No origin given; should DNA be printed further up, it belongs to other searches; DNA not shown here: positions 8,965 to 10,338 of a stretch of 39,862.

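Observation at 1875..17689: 16-kb oxidoreductase and TIM-barrel-rich sugar-acid locus with no kinase, no regulator and no lyase, built around a TTT transporter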

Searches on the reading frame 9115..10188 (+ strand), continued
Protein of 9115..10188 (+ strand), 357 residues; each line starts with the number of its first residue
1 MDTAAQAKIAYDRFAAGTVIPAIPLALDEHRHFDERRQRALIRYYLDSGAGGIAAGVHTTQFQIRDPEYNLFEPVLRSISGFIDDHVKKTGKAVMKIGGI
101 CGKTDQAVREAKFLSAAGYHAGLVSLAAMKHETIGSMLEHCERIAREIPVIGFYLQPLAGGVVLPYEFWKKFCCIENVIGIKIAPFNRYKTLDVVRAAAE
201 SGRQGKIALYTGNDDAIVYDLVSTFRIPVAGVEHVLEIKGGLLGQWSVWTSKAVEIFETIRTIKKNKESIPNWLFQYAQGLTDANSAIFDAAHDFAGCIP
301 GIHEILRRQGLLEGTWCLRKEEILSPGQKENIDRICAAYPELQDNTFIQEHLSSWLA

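Call 26: find_related_loci(query=A1, collection=genome_contigs, flank=10000)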
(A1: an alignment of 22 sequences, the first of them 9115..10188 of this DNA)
Query A1 (357 aa) in genome_contigs; peptide patterns used: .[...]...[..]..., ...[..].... (x = any residue, [..] = any of these).
599 stretches matched a pattern (row limit reached: there are more); 597 encode a relative of the query (tblastn E <= 1e-3); the best 80 are kept; 80 distinct loci.
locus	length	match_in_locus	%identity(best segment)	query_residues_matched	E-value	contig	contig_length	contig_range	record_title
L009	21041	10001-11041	59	12-357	4e-139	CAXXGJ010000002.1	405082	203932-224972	MAG: Treponemataceae bacterium isolate 6a85829b-35e2-45d0-a737-03f494f2811a genome assembly, contig: contig_2, whole gen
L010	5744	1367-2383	57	17-356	7e-134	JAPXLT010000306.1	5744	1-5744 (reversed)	MAG: Lentisphaeria bacterium isolate binned_ad_5.23 NODE_15060_length_5744_cov_2.005697, whole genome shotgun sequence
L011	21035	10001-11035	58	12-356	2e-130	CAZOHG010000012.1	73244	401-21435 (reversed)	MAG TPA_asm: uncultured Deferribacteres bacterium isolate SRP163575_co3_314 genome assembly, contig: NODE_251_length_732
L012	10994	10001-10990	58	17-352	4e-129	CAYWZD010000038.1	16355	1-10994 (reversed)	MAG TPA_asm: uncultured Victivallales bacterium isolate SRP216815_co1_168 genome assembly, contig: NODE_4305_length_1635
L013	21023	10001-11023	56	17-357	2e-127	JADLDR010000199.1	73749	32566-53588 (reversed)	MAG: Armatimonadota bacterium isolate SJ283 c_000001055867, whole genome shotgun sequence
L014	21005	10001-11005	55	17-357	5e-127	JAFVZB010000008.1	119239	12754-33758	MAG: Lentisphaeria bacterium isolate RGIG5525 Sheep_Colon.Co__c276563, whole genome shotgun sequence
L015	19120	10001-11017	57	17-356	2e-126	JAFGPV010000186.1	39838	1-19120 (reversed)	MAG: Pirellulales bacterium isolate Zod_Metabat.711 k87_11821320, whole genome shotgun sequence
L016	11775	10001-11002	57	17-357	1e-126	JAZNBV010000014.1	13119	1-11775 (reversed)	MAG: Victivallaceae bacterium isolate T1900044740_TS20190206.MAGScoT_cleanbin_000031 SGB_2048_k141_1565890, whole genome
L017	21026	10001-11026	55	12-356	2e-126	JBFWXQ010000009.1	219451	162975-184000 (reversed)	MAG: Blastocatellales bacterium isolate CA_2019_TPBS_144 NODE_527_length_219451_cov_19.111333_TPBS, whole genome shotgun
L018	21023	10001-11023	55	16-356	2e-125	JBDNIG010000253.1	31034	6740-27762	MAG: Rhodopirellula sp. isolate concoct.60.WLB k141_441906, whole genome shotgun sequence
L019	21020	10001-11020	56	17-356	6e-125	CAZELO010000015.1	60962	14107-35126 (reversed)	MAG TPA_asm: uncultured Candidatus Bathyarchaeia archaeon isolate SRP323688_co1_251 genome assembly, contig: NODE_957_le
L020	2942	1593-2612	55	14-355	3e-130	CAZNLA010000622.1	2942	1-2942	MAG TPA_asm: uncultured bacterium isolate SRP284006_co1_27 genome assembly, contig: NODE_85611_length_2942_cov_4.811915,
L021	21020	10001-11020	55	17-357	2e-124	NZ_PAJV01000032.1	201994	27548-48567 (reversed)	MAG: Gimesia sp. isolate SAT87 MHASMcontig_1753644, whole genome shotgun sequence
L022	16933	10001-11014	54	10-352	1e-123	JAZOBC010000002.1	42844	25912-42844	MAG: Clostridia bacterium isolate T1900044759_TS20190225.MAGScoT_cleanbin_000023 SGB_2340_k141_2108507, whole genome sho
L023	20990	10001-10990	55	12-356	3e-123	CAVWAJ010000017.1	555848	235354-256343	MAG: Terriglobia bacterium isolate MFD03726.bin.1.222 genome assembly, contig: contig_28369, whole genome shotgun sequen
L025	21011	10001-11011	55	17-356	4e-123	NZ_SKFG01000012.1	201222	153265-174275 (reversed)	Paenibacillus albiflavus strain 18JY21-1 scf7180000000241, whole genome shotgun sequence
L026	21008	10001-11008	56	17-357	8e-123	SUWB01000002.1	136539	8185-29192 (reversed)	MAG: Lentisphaerae bacterium isolate SIG87 NODE_2689_length_136539_cov_8.253570, whole genome shotgun sequence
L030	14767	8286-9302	55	17-357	7e-122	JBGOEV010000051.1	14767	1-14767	MAG: Candidatus Thermosaccharophagus gerlachensis isolate 3300020139_22 Ga0197143_1002200, whole genome shotgun sequence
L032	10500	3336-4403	52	1-356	1e-121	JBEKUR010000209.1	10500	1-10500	MAG: Terriglobia bacterium isolate SPRUCE 586 SPRUCE_586_209, whole genome shotgun sequence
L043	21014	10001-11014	54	14-357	7e-120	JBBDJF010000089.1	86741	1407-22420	MAG: Sneathiella sp. isolate LejiaA_55_11 Lejia_A_486_length_86741_cov_6, whole genome shotgun sequence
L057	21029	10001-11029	54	11-356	1e-118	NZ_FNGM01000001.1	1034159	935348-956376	Paenibacillus jilunlii strain CGMCC 1.10239, whole genome shotgun sequence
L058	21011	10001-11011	53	17-356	6e-119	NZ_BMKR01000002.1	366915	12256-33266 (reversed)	Paenibacillus albidus strain CGMCC 1.16134 sequence002, whole genome shotgun sequence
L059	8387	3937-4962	53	10-357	9e-119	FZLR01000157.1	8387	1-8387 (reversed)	Rhodospirillaceae bacterium Spongia_Bin9 genome assembly, contig: NODE_157_length_8387_cov_5.26932, whole genome shotgun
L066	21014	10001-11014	55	17-356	5e-118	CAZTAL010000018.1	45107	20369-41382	MAG TPA_asm: uncultured Prolixibacteraceae bacterium isolate SRP067234_co1_248 genome assembly, contig: k99_108943, whol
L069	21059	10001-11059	55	2-356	7e-118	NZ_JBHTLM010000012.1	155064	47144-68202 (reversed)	Paenibacillus puldeungensis strain CCUG 59189 GCM70027388_27, whole genome shotgun sequence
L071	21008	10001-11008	55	16-352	7e-118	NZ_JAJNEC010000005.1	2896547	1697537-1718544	Niabella pedocola strain JCM 31011 JCM31011_ctg005, whole genome shotgun sequence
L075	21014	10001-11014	54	17-356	1e-117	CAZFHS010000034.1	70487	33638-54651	MAG TPA_asm: uncultured Gemmatimonadaceae bacterium isolate binchicken_co97_465 genome assembly, contig: NODE_1390_lengt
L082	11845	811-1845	55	12-357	3e-117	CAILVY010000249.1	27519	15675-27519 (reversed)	MAG: Candidatus Hydrogenedentes bacterium isolate LaPlata_bin-1517 genome assembly, contig: bin-1517:249/407, whole geno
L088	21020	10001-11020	55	17-357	9e-117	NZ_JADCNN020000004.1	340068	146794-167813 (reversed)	Paenibacillus rhizolycopersici strain DXFW5 4, whole genome shotgun sequence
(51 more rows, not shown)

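Call 30: search_protein_families(library=pfam, proteins=[L075:15078-15872:+, L032:1288-2163:-, L057:2955-3833:+, L069:11180-12523:+, L071:7702-8934:+, L057:7950-8855:+, L014:11015-11620:+, L066:3834-5288:+, L082:4132-4827:-, L021:6422-7840:+], max_evalue=0.0001)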
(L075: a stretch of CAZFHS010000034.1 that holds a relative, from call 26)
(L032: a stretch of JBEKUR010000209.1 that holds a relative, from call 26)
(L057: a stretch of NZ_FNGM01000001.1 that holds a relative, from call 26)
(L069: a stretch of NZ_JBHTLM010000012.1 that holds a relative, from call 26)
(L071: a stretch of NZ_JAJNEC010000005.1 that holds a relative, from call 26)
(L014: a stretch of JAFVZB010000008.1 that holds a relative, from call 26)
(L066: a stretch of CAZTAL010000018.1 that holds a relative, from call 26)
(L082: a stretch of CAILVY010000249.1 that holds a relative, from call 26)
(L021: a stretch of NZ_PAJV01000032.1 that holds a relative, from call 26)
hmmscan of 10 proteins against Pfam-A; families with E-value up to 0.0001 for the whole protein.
L075:15078-15872:+ (264 aa): 4 families
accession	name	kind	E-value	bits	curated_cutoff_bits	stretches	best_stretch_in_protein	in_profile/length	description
PF13561.12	adh_short_C2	-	3.9e-60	203.8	27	1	25-257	3-235/236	Enoyl-(Acyl carrier protein) reductase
PF00106.31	adh_short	-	3.5e-55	187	26.6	1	18-207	2-191/195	short chain dehydrogenase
PF08659.16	KR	-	2.9e-12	47.3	22.6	1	18-192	2-172/180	KR domain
PF23441.1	SDR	-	7.1e-05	22.8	27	0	163-257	161-255/258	SDR-like rossmann domain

L032:1288-2163:- (291 aa): 7 families
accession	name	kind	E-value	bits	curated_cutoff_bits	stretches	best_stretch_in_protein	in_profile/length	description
PF00583.31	Acetyltransf_1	-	1e-16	61.7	20.7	1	41-131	19-116/116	Acetyltransferase (GNAT) family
PF18014.7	Acetyltransf_18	-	1.3e-16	60.9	22.7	1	161-279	1-119/124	Acetyltransferase (GNAT) domain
PF13508.13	Acetyltransf_7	-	7.6e-14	52.3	27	1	52-132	2-83/84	Acetyltransferase (GNAT) domain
PF13673.13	Acetyltransf_10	-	5.8e-12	46.1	23.6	1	48-133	26-109/128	Acetyltransferase (GNAT) domain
PF13480.13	Acetyltransf_6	-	4.6e-06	27.3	22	1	55-115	74-133/143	Acetyltransferase (GNAT) domain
PF08445.16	FR47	-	2.8e-05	24.5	22.1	1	67-134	11-80/86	FR47-like protein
PF13527.13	Acetyltransf_9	-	4.7e-05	23.8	25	0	54-131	42-124/127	Acetyltransferase (GNAT) domain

L057:2955-3833:+ (292 aa): 1 family
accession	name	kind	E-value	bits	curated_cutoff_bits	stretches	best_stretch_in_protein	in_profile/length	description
PF00528.27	BPD_transp_1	-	1.3e-11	45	26.4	1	110-285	33-182/184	Binding-protein-dependent transport system inner membrane component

L069:11180-12523:+ (447 aa): 1 family
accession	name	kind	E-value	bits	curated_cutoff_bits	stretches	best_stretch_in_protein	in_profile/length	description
PF24898.2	GGDEF_GdpP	-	4e-06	27.6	30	1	231-339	13-124/126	Cyclic-di-AMP phosphodiesterase GdpP-like, GGDEF domain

L071:7702-8934:+ (410 aa): 1 family
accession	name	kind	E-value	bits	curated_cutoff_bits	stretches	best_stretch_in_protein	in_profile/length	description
PF01566.24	Nramp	-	5.1e-65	220.3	29.8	1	39-383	5-356/357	Natural resistance-associated macrophage protein-like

L057:7950-8855:+ (301 aa): 1 family
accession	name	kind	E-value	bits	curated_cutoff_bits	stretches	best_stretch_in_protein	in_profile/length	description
PF01408.29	GFO_IDH_MocA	-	2.5e-07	31.8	24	1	59-135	39-116/120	Oxidoreductase family, NAD-binding Rossmann fold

L014:11015-11620:+ (201 aa): 2 families
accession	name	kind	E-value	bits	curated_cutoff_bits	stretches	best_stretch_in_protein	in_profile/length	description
PF00440.29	TetR_N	-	3e-15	56.2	24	1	16-62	1-47/47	Bacterial regulatory proteins, tetR family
PF17938.6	TetR_C_29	-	1.5e-11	44.9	26.2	1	92-191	8-111/119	Tetracyclin repressor-like, C-terminal domain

L066:3834-5288:+ (484 aa): 3 families
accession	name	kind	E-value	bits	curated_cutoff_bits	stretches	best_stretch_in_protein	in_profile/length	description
PF00884.28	Sulfatase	-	8.6e-66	222.7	25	1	43-379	1-301/301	Sulfatase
PF16347.10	SGSH_C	-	9.7e-16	58.7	29.3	1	334-462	8-145/154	N-sulphoglucosamine sulphohydrolase, C-terminal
PF01663.27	Phosphodiest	-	1.3e-07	32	23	1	67-327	19-227/342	Type I phosphodiesterase / nucleotide pyrophosphatase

L082:4132-4827:- (231 aa): 3 families
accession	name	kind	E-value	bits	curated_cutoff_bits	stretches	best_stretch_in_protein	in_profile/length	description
PF00005.33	ABC_tran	-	8.9e-29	101.3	25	1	19-163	1-136/137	ABC transporter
PF13304.12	AAA_21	-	1.9e-14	54.9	27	1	114-195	216-303/304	AAA domain, putative AbiEii toxin, Type IV TA system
PF02463.25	SMC_N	-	7.2e-05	22.7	40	0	34-189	29-196/220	RecF/RecN/SMC N terminal domain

L021:6422-7840:+ (472 aa): 1 family
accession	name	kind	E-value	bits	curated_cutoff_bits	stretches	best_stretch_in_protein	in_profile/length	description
PF07394.17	DUF1501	-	2.1e-98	330.5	27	1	67-472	2-390/390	Protein of unknown function (DUF1501)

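Call 31: search_solved_structures(query=A1, max_evalue=0.01, show_alignments=2)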
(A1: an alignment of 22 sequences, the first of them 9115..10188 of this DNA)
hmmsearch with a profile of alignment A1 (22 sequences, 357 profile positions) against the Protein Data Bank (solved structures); distinct sequences matched with E-value up to 0.01: 37.
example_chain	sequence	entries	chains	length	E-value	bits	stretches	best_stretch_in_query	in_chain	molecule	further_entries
1xky_A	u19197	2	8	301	3.9e-07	33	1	12-196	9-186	dihydrodipicolinate synthase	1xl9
3hij_A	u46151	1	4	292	8.5e-07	31.9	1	16-196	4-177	Dihydrodipicolinate synthase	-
3pud_A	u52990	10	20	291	7.2e-06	28.8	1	77-215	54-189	Dihydrodipicolinate synthase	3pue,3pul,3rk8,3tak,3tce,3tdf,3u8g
3a5f_A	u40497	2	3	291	1.5e-05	27.8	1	86-219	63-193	Dihydrodipicolinate synthase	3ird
8u8w_A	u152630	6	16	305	5.8e-05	25.8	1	18-216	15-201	N-acetylneuraminate lyase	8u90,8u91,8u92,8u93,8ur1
7koc_A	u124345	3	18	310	6e-05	25.8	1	85-194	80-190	4-hydroxy-tetrahydrodipicolinate synthase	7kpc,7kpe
5ktl_A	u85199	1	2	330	0.00012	24.8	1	97-195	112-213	4-hydroxy-tetrahydrodipicolinate synthase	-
4nq1_A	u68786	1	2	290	0.00027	23.7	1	83-214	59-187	4-hydroxy-tetrahydrodipicolinate synthase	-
4mlr_A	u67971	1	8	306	0.00033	23.4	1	85-194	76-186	dihydrodipicolinate synthase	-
7kx1_A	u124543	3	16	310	0.00035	23.3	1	85-194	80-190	4-hydroxy-tetrahydrodipicolinate synthase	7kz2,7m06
4mlj_A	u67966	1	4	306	0.00035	23.3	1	85-194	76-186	dihydrodipicolinate synthase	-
5f1u_A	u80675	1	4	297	0.00037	23.2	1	86-194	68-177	4-hydroxy-tetrahydrodipicolinate synthase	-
6tzu_A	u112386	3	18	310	0.00039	23.1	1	85-194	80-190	4-hydroxy-tetrahydrodipicolinate synthase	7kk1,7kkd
4m19_A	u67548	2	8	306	0.00047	22.9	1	85-194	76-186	4-hydroxy-tetrahydrodipicolinate synthase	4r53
3ler_A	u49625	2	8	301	0.00048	22.8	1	85-194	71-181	Dihydrodipicolinate synthase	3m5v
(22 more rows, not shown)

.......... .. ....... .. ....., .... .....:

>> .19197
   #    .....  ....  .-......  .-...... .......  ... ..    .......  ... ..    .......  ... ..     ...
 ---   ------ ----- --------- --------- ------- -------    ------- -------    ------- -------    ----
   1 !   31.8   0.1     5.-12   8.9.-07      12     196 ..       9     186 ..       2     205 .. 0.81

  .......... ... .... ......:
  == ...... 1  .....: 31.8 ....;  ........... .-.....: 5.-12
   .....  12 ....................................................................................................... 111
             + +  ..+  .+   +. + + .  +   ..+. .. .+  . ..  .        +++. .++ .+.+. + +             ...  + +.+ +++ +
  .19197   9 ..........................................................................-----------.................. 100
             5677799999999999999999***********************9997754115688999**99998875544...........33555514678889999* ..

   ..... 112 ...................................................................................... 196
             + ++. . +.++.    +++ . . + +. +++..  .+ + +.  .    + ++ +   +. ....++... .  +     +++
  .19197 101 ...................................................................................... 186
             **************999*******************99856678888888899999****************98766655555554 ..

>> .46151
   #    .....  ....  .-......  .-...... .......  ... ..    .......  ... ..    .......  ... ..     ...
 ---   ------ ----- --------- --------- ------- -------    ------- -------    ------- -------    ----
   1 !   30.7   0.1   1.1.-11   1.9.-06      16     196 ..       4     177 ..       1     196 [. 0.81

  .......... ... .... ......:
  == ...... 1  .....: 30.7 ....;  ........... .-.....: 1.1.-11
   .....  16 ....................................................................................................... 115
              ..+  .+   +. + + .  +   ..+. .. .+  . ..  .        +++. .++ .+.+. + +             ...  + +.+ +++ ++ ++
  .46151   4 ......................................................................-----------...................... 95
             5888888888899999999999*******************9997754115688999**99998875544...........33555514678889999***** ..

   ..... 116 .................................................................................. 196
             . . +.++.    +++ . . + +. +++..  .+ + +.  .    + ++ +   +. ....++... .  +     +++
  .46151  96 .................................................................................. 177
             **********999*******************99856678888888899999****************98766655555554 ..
